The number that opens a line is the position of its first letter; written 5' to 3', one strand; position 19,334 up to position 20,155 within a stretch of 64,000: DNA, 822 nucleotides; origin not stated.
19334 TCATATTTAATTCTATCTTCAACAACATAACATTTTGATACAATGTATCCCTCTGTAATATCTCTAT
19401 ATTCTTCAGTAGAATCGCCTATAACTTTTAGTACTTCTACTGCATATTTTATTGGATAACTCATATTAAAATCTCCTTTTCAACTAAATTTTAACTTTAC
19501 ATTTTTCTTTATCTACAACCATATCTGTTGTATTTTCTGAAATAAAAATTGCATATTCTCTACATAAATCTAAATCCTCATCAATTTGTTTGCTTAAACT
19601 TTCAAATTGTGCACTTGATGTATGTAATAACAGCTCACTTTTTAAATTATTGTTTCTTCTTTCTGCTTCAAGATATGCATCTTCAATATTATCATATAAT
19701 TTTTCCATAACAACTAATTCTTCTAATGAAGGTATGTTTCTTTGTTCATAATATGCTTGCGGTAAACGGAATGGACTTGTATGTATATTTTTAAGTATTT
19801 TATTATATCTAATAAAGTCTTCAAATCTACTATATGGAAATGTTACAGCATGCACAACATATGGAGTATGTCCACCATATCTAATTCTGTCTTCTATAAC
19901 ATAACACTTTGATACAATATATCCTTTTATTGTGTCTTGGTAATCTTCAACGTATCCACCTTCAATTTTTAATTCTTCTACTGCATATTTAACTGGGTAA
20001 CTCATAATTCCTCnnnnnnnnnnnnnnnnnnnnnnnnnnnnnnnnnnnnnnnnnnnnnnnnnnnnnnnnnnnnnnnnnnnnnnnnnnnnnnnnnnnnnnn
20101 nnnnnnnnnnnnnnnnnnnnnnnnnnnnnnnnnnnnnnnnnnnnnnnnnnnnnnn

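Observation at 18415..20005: Tandem array of three diverged paralogs (~170 aa, cytoplasmic) inside the lon transcription unit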

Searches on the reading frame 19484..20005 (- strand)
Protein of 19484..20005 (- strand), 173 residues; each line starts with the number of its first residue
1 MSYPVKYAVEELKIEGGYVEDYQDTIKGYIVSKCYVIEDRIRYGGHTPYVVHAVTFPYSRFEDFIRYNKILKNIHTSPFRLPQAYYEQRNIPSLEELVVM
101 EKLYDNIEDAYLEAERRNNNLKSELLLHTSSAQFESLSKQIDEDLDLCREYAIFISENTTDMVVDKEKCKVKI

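Call 4: search_protein_families(library=pfam, proteins=[window:19484-20005:-], max_evalue=10)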
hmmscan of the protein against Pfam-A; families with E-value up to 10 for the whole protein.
window:19484-20005:- (173 aa): 1 family
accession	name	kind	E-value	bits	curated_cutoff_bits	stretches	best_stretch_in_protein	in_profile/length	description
PF06028.17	DUF915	-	0.05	13.4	22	1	84-165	123-205/255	Alpha/beta hydrolase of unknown function (DUF915)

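Call 5: search_protein_families(library=ncbifam, proteins=[window:19484-20005:-], max_evalue=10)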
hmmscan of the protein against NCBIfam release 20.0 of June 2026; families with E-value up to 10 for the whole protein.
window:19484-20005:- (173 aa): 0 families

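Call 6: search_protein_families(library=phrogs, proteins=[window:19484-20005:-], max_evalue=1)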
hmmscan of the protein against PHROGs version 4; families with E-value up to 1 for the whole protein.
window:19484-20005:- (173 aa): 0 families

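Call 7: search_protein_families(library=padloc, proteins=[window:19484-20005:-], max_evalue=1)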
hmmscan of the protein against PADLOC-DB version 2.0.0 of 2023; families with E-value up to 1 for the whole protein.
window:19484-20005:- (173 aa): 0 families

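Call 8: find_homologous_proteins(query=A1, max_evalue=0.001)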
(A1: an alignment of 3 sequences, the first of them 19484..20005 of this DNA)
Query A1 (3 sequences) (173 aa, profile of the alignment): 66 proteins with E <= 0.001 among 1138 candidates.
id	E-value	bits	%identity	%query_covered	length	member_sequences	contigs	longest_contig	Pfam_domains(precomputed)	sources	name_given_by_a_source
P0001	5.1e-83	295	100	100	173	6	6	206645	-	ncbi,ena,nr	ncbi:MAG: hypothetical protein IJK66_01485 [Bacilli bacterium]|nr:hypothetical protein [Bacilli bact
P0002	2.3e-82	293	46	94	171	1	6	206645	-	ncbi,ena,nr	ncbi:MAG: hypothetical protein IJK66_01480 [Bacilli bacterium]|nr:hypothetical protein [Bacilli bact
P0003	9.2e-74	265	72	94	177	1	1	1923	-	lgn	-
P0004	1.4e-73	265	37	99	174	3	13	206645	-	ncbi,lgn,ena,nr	ncbi:MAG: hypothetical protein IJK66_01475 [Bacilli bacterium]|nr:hypothetical protein [Bacilli bact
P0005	7.3e-71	256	72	94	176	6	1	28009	-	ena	-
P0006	9.3e-53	197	54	100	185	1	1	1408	-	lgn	-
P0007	1.8e-52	196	50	100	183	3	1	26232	-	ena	-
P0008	2.0e-49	186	35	100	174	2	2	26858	-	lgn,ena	-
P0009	7.2e-47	178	44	95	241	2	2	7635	-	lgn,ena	-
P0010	2.9e-45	173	43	95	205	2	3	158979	-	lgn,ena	-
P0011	1.7e-43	167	40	95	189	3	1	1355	-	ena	-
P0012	2.3e-43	166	44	97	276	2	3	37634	-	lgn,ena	-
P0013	1.3e-39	154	40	95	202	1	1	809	-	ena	-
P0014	2.9e-39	153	29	99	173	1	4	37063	-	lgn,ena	-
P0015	2.0e-38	150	36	95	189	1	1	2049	-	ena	-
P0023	8.3e-35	138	32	95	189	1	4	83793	-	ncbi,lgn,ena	-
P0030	2.1e-33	134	42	98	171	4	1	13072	-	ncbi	-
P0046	1.7e-28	118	35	94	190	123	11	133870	-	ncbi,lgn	-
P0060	3.2e-25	107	33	93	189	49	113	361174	-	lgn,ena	-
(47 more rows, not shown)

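Call 13: find_encoding_contigs(protein=P0060, flank=8000, max_places=4)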
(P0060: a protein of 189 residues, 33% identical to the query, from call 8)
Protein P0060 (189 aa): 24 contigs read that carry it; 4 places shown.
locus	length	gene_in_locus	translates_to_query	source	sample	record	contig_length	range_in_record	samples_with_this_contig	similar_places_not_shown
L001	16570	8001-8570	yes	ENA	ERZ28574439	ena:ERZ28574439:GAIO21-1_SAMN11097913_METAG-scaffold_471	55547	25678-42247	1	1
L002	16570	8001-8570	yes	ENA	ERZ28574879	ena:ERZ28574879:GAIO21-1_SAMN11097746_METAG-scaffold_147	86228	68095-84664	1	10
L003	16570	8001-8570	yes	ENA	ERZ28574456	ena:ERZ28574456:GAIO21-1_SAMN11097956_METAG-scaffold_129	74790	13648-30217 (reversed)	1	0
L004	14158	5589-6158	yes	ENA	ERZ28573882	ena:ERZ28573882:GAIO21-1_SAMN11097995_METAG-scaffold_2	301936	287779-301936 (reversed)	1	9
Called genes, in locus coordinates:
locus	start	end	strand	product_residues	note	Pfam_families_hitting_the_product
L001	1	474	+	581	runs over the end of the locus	-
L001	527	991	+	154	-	-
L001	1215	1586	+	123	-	-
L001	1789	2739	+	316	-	PF00078:RVT_1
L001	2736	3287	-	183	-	-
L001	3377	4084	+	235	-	PF03483:B3_4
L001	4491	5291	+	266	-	-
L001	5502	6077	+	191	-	PF12844:HTH_19, PF13443:HTH_26 (weak), PF01381:HTH_3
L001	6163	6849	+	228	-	-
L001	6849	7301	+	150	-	-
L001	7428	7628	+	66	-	-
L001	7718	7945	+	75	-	PF12682:Flavodoxin_4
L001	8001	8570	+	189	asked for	-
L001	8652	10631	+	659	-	PF22745:Nlig-Ia, PF01653:DNA_ligase_aden, PF03120:OB_DNA_ligase, PF03119:DNA_ligase_ZBD, PF12826:HHH_2, PF14520:HHH_5, PF00533:BRCT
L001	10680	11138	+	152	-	-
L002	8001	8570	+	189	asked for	-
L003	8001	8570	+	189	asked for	-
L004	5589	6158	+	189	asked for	-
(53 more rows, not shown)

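Call 14: find_encoding_contigs(protein=P0010, flank=8000, max_places=3)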
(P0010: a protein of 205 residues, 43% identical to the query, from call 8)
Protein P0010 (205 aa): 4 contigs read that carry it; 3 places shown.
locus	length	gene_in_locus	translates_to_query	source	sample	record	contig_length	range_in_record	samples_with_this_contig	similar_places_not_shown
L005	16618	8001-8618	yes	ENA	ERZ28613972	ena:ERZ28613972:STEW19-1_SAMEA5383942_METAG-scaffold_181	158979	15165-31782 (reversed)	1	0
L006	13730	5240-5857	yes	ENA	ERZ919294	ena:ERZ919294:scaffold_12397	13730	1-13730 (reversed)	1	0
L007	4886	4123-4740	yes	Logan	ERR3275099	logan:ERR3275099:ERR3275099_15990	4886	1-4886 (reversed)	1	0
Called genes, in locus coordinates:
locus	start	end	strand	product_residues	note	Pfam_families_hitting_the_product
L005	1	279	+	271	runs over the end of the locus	PF20918:SPOCS_spoVID-N (weak), PF01476:LysM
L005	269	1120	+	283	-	-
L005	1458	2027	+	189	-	PF05198:IF3_N, PF00707:IF3_C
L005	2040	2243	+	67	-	PF01632:Ribosomal_L35p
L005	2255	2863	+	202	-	PF00453:Ribosomal_L20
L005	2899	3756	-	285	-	PF00149:Metallophos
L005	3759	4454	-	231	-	PF02517:Rce1-like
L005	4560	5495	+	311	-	-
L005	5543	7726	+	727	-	PF23139:OB_YrrC, PF14490:HHH_RecD2, PF00580:UvrD-helicase (weak), PF01443:Viral_helicase1 (weak), PF13245:AAA_19, PF13604:AAA_30, PF18335:SH3_13, PF13538:UvrD_C_2, +1 more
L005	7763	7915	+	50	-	-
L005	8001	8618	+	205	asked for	-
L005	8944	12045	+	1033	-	PF00133:tRNA-synt_1, PF09334:tRNA-synt_1g, PF08264:Anticodon_1, PF19302:DUF5915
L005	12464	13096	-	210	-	PF00027:cNMP_binding, PF13545:HTH_Crp_2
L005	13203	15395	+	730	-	PF03477:ATP-cone, PF13597:NRDD, PF01228:Gly_radical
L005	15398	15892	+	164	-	PF13353:Fer4_12, PF04055:Radical_SAM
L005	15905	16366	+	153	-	PF00692:dUTPase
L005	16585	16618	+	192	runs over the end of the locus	-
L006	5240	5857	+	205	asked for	-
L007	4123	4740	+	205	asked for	-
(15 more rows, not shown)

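Call 15: find_encoding_contigs(protein=P0046, flank=8000, max_places=3)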
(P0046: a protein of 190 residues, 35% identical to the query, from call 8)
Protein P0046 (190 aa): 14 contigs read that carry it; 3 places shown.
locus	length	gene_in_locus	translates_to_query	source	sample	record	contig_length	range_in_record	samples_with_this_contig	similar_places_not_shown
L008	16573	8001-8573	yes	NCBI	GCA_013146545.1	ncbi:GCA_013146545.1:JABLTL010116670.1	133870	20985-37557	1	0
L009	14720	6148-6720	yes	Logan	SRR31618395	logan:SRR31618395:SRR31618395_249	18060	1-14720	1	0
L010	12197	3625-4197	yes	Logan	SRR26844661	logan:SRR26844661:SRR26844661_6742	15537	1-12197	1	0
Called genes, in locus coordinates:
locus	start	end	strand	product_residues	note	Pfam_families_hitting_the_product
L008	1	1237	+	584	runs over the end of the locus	-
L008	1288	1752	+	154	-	-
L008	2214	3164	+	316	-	PF00078:RVT_1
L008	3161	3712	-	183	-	-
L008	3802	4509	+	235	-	PF03483:B3_4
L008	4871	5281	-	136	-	-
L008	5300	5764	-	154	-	-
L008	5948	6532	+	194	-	PF01381:HTH_3, PF08279:HTH_11 (faint), PF12844:HTH_19, PF13443:HTH_26 (weak)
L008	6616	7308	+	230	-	-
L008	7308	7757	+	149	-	-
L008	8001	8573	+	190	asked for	-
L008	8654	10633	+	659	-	PF22745:Nlig-Ia, PF01653:DNA_ligase_aden, PF03120:OB_DNA_ligase, PF03119:DNA_ligase_ZBD, PF12826:HHH_2, PF14520:HHH_5, PF00533:BRCT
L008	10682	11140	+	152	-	-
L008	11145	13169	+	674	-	PF00990:GGDEF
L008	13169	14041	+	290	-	PF03631:Virul_fac_BrkB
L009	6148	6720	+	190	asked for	-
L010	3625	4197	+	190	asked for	-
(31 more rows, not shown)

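Call 16: find_encoding_contigs(protein=P0023, flank=8000, max_places=3)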
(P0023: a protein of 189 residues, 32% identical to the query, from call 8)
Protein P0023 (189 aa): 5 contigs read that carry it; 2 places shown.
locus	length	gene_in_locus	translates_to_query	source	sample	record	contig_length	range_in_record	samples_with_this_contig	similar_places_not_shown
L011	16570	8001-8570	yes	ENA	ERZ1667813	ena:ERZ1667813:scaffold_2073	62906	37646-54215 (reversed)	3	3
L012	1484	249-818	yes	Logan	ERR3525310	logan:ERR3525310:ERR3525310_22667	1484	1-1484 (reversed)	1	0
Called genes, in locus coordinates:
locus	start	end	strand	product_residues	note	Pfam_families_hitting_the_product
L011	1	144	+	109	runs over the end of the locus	-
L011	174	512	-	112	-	PF12844:HTH_19, PF13560:HTH_31 (weak), PF01381:HTH_3, PF13443:HTH_26 (weak)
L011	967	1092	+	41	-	-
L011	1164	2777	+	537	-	PF00239:Resolvase, PF07508:Recombinase, PF13408:Zn_ribbon_recom, PF14287:DUF4368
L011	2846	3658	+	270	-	PF02498:Bro-N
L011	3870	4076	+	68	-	-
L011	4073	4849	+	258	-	PF00528:BPD_transp_1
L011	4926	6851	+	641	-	PF00884:Sulfatase, PF01663:Phosphodiest (faint)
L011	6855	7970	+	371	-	PF01966:HD, PF13286:HD_assoc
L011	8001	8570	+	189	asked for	-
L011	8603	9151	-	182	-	-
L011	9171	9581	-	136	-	-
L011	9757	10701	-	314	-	PF02661:Fic (weak)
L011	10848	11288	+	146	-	-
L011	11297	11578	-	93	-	PF04297:UPF0122, PF04545:Sigma70_r4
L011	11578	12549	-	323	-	PF02881:SRP54_N, PF13604:AAA_30 (faint), PF06414:Zeta_toxin (weak), PF00448:SRP54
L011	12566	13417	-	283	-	PF07963:N_methyl (weak)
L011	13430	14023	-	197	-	PF02677:QueH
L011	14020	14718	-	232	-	PF08478:POTRA_1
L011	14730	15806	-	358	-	PF03033:Glyco_transf_28, PF04101:Glyco_tran_28_C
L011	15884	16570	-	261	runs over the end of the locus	PF00398:RrnaAD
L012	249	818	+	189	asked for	-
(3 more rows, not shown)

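Call 20: predict_structure(alignment_id=A2)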
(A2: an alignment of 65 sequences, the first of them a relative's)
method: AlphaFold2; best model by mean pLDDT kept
length: 173 residues; sequences in the alignment: 65
mean_pLDDT: 90.3   pTM: 0.84
mean pLDDT of the five models: 90.3, 89.0, 88.4, 87.3, 86.8
residues with pLDDT >= 90: 122; 70-90: 42; 50-70: 7; < 50: 2
segments of 3 or more residues with pLDDT < 50: none
pLDDT, mean of each block of 10 residues (from residue 1): 91 88 92 94 88 95 94 78 89 88 96 98 92 93 96 96 78 48
secondary structure, 60 per line:
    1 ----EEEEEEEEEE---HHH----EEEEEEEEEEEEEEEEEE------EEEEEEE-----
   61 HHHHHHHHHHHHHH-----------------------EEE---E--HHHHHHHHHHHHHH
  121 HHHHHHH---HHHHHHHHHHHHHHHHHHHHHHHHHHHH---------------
elements in order: E5-14 E25-42 E49-55 H61-74 E98-100 H107-127 H131-158
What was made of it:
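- Fold: pLDDT 90.3, pTM 0.84 (call 20).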

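Call 23: search_protein_representatives(alignment_id=A2)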
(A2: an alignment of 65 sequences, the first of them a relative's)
Query: 65 sequences, 188 profile positions. Proteins with E-value up to 0.001 (for the whole library): 561; up to 1e-10: 384; up to 1e-30: 99. The best 150 are listed.
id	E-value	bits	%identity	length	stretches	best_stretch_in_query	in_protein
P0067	1.7e-65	236.7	-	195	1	1-187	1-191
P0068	5.8e-61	221.9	-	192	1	1-181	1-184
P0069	1.4e-59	217.5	-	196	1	1-187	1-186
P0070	5.7e-59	215.4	-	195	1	1-183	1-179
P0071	8.1e-59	214.9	-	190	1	1-178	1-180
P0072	8.0e-57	208.4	-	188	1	1-187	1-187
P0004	2.4e-56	206.9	-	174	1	4-179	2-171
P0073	4.2e-56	206.1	-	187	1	1-182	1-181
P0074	6.1e-56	205.6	-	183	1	5-181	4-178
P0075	3.9e-55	202.9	-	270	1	1-183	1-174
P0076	4.4e-55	202.8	-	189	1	3-178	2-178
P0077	1.8e-54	200.8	-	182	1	1-182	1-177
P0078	4.7e-54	199.4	-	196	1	4-180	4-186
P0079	7.6e-54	198.7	-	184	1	5-179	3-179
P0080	1.0e-53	198.3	-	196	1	1-181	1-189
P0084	5.7e-53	195.9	-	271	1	1-184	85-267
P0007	1.3e-49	184.9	-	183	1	5-181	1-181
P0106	1.1e-46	175.4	-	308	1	1-179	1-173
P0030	1.4e-36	142.4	-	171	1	5-175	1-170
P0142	3.8e-35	137.8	-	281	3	4-178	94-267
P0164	1.0e-28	116.8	-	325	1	3-178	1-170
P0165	1.4e-28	116.4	-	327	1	3-178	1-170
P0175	1.3e-26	109.9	-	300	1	3-177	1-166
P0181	4.0e-26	108.3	-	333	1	3-177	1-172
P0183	9.4e-26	107.1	-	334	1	3-178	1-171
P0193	5.9e-25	104.5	-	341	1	4-172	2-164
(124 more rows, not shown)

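Call 24: search_protein_families(library=pfam, proteins=[P0164, P0165, P0181, P0183, P0193, P0175, P0106, P0075, P0084, P0142], max_evalue=0.01)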
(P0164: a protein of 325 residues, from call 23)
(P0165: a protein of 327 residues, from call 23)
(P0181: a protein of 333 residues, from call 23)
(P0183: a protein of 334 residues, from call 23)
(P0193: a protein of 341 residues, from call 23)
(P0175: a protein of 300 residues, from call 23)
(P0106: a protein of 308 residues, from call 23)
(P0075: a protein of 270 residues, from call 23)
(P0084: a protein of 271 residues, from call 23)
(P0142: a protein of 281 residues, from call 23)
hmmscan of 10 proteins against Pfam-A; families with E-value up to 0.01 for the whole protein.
P0164 (325 aa): 0 families

P0165 (327 aa): 0 families

P0181 (333 aa): 0 families

P0183 (334 aa): 0 families

P0193 (341 aa): 0 families

P0175 (300 aa): 0 families

P0106 (308 aa): 0 families

P0075 (270 aa): 0 families

P0084 (271 aa): 0 families

P0142 (281 aa): 0 families

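Call 29: find_encoding_contigs(protein=P0005, flank=8000, max_places=3)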
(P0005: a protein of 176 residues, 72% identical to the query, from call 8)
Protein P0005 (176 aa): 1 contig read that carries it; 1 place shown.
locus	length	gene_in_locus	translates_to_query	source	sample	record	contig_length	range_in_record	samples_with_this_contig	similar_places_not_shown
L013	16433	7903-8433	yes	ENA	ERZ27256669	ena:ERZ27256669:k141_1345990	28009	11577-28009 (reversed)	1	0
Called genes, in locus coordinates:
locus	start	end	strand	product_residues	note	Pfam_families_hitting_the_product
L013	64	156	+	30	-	-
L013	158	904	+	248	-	PF11967:RecO_N, PF02565:RecO_C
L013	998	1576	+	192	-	PF01135:PCMT (weak), PF01596:Methyltransf_3, PF02475:TRM5-TYW2_MTfase (weak), PF02527:GidB (faint), PF05175:MTS (weak), PF13578:Methyltransf_24 (weak)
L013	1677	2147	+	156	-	PF03449:GreA_GreB_N, PF01272:GreA_GreB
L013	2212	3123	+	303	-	PF00149:Metallophos, PF12850:Metallophos_2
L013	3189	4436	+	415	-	PF05697:Trigger_N, PF00254:FKBP_C, PF05698:Trigger_C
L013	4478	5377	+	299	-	PF00892:EamA, PF03151:TPT (faint), PF10639:TMEM234 (faint), PF00892:EamA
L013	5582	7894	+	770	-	PF02190:LON_substr_bdg, PF07724:AAA_2 (faint), PF00004:AAA, PF07728:AAA_5, PF22667:Lon_lid, PF05362:Lon_C, PF13541:ChlI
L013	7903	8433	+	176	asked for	-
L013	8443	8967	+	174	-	-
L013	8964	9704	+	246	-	PF01048:PNP_UDP_1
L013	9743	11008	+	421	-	PF05193:Peptidase_M16_C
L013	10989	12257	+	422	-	PF00675:Peptidase_M16, PF05193:Peptidase_M16_C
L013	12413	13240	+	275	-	PF01171:ATP_bind_3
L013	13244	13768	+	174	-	-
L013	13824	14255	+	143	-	-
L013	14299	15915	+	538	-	PF01368:DHH, PF00571:CBS (weak), PF07085:DRTGG, PF02833:DHHA2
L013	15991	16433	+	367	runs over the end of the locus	PF01663:Phosphodiest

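Call 30: find_encoding_contigs(protein=P0007, flank=8000, max_places=3)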
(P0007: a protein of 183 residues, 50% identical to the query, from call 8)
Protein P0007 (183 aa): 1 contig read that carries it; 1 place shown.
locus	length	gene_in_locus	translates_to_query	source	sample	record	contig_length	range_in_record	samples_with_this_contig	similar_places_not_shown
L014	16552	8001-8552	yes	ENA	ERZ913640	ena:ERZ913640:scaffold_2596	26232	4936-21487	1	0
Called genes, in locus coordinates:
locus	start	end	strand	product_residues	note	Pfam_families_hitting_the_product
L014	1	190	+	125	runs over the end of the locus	PF00383:dCMP_cyt_deam_1, PF14421:LmjF365940-deam (weak)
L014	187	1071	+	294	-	PF00350:Dynamin_N (faint), PF01926:MMR_HSR1, PF02421:FeoB_N, PF02492:cobW (faint), PF04548:AIG1, PF10662:PduV-EutP (weak), PF00009:GTP_EFTU, PF07650:KH_2, +1 more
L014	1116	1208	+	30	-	-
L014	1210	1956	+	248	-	PF11967:RecO_N, PF02565:RecO_C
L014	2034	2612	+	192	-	PF01596:Methyltransf_3, PF01135:PCMT (weak), PF02475:TRM5-TYW2_MTfase (weak), PF02527:GidB (weak), PF05175:MTS (weak), PF13578:Methyltransf_24 (weak)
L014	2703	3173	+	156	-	PF03449:GreA_GreB_N, PF01272:GreA_GreB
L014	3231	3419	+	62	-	-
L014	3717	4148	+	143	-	-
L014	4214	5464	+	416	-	PF05697:Trigger_N, PF00254:FKBP_C, PF05698:Trigger_C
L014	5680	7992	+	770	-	PF02190:LON_substr_bdg, PF13401:AAA_22 (faint), PF07724:AAA_2 (faint), PF00004:AAA, PF07728:AAA_5, PF22667:Lon_lid, PF05362:Lon_C, PF13541:ChlI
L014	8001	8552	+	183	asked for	-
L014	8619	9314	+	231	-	PF01048:PNP_UDP_1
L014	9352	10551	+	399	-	PF05193:Peptidase_M16_C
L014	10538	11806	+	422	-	PF00675:Peptidase_M16, PF05193:Peptidase_M16_C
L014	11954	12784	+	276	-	PF01171:ATP_bind_3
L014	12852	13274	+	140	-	-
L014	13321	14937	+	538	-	PF01368:DHH, PF00571:CBS (weak), PF07085:DRTGG, PF02833:DHHA2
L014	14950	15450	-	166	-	PF13353:Fer4_12, PF04055:Radical_SAM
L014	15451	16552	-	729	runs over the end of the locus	PF03477:ATP-cone, PF13597:NRDD, PF01228:Gly_radical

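Call 32: find_related_loci(query=A2, collection=genome_contigs, flank=6000)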
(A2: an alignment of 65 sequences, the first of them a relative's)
Query A2 (173 aa) in genome_contigs; peptide patterns used: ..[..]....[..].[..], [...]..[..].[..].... (x = any residue, [..] = any of these).
48 stretches matched a pattern; 40 encode a relative of the query (tblastn E <= 1e-3); 40 distinct loci.
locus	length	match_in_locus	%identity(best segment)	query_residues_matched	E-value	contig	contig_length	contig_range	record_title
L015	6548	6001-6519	99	1-173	7e-115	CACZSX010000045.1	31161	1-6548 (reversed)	MAG: uncultured Erysipelotrichaceae bacterium isolate RUG12915 genome assembly, contig: RUG12915_asm_45, whole genome sh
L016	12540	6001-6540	41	1-172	5e-33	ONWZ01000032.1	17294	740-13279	uncultured Clostridiales bacterium isolate RUG705 genome assembly, contig: k87_7078730, whole genome shotgun sequence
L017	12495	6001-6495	35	2-164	6e-23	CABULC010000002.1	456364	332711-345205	MAG TPA_asm: uncultured Clostridium sp. isolate MGYG-HGUT-04102 genome assembly, contig: GUT_GENOME256424_2, whole genom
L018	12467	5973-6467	35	2-164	2e-22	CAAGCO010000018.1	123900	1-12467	MAG TPA_asm: Bacilli bacterium, isolate HGM10772, WGS project CAAGCO010000000 data, contig: SRS476120_52_k119_201416, wh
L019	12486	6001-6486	33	5-167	9e-22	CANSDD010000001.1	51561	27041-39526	MAG TPA_asm: uncultured Tenericutes bacterium isolate SRR15510215_bin.47_metawrap_v1.3_MAG genome assembly, contig: NODE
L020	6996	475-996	32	3-172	9e-22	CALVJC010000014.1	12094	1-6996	MAG: uncultured Bacilli bacterium isolate E01__bin10 genome assembly, contig: E01__k127_4265141, whole genome shotgun se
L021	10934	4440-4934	35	2-164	1e-21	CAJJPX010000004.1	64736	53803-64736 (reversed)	MAG TPA_asm: uncultured Clostridium sp. isolate ERR321635-bin.24 genome assembly, contig: NODE_248_length_64736_cov_75.4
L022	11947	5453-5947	33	2-164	2e-21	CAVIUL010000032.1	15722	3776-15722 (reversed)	bacterium isolate H07617-L1_cleanbin_000038 genome assembly, contig: Spades_H07617-L1_contig_2554, whole genome shotgun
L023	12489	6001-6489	33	2-162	3e-21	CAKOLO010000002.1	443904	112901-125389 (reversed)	MAG: uncultured Bacilli bacterium isolate REFINED_METABAT215_TOP10_CONTIGS_1500_ASSEMBLY_K77_MERGED__Hadza_MoBio_hadza-I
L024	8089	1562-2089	32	1-173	6e-21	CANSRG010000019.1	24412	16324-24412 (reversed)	MAG TPA_asm: uncultured Tenericutes bacterium isolate SRR15510224_bin.64_metawrap_v1.3_MAG genome assembly, contig: NODE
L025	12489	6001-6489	32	1-164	6e-21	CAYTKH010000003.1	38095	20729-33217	MAG TPA_asm: uncultured Muribaculaceae bacterium isolate SRP287540_co2_278 genome assembly, contig: NODE_998_length_3809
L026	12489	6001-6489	34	2-162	8e-21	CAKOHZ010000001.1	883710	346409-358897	MAG: uncultured Bacilli bacterium isolate REFINED_METABAT215_TOP10_CONTIGS_1500_ASSEMBLY_K77_MERGED__Hadza_MoBio_hadza-E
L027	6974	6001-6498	34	1-167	1e-20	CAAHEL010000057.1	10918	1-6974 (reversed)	MAG TPA_asm: Bacilli bacterium, isolate HGM10818, WGS project CAAHEL010000000 data, contig: SRS820625_62_k75_24402, whol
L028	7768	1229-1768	32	1-173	2e-20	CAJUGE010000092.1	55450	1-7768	MAG TPA_asm: uncultured Bacilli bacterium isolate MGBC139354 genome assembly, contig: MGBC139354.92, whole genome shotgu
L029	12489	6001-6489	34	1-162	5e-20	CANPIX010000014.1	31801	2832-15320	MAG TPA_asm: uncultured Tenericutes bacterium isolate SRR15730547_bin.25_metawrap_v1.3_MAG genome assembly, contig: NODE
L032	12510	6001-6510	31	1-168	1e-19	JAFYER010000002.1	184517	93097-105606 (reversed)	MAG: Bacilli bacterium isolate RGIG7022 Sheep_Rumen.Co__c733192, whole genome shotgun sequence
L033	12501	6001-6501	30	1-166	2e-19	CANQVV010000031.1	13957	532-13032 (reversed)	MAG: uncultured Bacilli bacterium isolate Lapin-014__bin22 genome assembly, contig: Lapin-014__NODE_3704_length_13957_co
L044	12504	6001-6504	30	2-167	1e-16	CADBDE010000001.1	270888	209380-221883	MAG: uncultured Erysipelotrichaceae bacterium isolate RUG13868 genome assembly, contig: RUG13868_asm_1, whole genome sho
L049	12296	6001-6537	29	3-167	5e-12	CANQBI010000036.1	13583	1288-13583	MAG: uncultured Bacilli bacterium isolate Lapin-002__bin32 genome assembly, contig: Lapin-002__NODE_5881_length_13583_co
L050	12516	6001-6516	28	2-172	2e-10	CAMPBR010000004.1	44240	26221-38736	MAG: uncultured Tenericutes bacterium isolate SRR873610_bin.104_metaWRAP_v1.3_MAG genome assembly, contig: NODE_992_leng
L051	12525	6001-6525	29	1-171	2e-15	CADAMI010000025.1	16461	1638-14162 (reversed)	MAG: uncultured Erysipelotrichaceae bacterium isolate RUG13428 genome assembly, contig: RUG13428_asm_25, whole genome sh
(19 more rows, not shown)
